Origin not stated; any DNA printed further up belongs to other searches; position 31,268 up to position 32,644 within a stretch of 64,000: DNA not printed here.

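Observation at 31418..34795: Kinase, fused TIGR04283/TIGR04282-like transferases and nucleoside hydrolase: an arsenosugar-like pathway without ArsS/ArsM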

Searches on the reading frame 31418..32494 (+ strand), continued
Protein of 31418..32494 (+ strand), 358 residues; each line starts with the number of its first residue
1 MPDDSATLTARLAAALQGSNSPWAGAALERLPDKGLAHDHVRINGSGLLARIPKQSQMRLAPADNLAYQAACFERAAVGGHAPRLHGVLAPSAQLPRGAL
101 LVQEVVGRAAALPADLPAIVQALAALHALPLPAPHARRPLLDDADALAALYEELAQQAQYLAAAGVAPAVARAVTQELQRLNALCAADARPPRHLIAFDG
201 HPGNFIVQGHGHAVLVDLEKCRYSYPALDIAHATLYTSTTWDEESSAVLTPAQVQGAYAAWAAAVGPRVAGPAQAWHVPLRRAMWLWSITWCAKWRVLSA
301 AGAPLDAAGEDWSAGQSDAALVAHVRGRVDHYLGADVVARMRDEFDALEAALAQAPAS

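Call 78: find_encoding_contigs(protein=P0010, flank=10000, max_places=1)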
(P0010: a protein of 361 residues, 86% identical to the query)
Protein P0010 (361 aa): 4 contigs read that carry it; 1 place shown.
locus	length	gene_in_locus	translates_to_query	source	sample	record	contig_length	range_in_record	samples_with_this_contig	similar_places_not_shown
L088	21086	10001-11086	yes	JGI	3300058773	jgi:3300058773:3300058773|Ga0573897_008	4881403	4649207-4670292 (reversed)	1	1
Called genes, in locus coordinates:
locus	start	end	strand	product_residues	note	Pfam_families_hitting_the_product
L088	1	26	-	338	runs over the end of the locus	PF03401:TctC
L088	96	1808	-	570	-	PF07696:7TMR-DISMED2, PF07695:7TMR-DISM_7TM, PF00990:GGDEF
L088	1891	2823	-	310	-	PF04542:Sigma70_r2, PF04545:Sigma70_r4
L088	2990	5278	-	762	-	PF07992:Pyr_redox_2, PF00586:AIRS, PF02769:AIRS_C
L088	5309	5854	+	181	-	PF08534:Redoxin, PF00578:AhpC-TSA, PF00085:Thioredoxin, PF13098:Thioredoxin_2 (weak), PF13905:Thioredoxin_8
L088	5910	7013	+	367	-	PF01841:Transglut_core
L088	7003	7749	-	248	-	PF11249:DUF3047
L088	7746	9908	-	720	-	PF09335:VTT_dom, PF01134:GIDA (faint), PF07992:Pyr_redox_2, PF13450:NAD_binding_8 (faint), PF13738:Pyr_redox_3 (faint), PF00070:Pyr_redox, PF02852:Pyr_redox_dim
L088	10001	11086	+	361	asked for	PF01636:APH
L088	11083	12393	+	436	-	PF00535:Glycos_transf_2, PF09837:DUF2064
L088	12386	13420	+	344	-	PF01156:IU_nuc_hydro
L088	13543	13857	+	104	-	-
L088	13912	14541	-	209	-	PF02798:GST_N (weak), PF13417:GST_N_3, PF13409:GST_N_2, PF13410:GST_C_2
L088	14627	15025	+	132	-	PF00072:Response_reg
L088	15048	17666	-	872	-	PF08448:PAS_4 (weak), PF01590:GAF, PF13185:GAF_2 (weak), PF00512:HisKA, PF02518:HATPase_c, PF00072:Response_reg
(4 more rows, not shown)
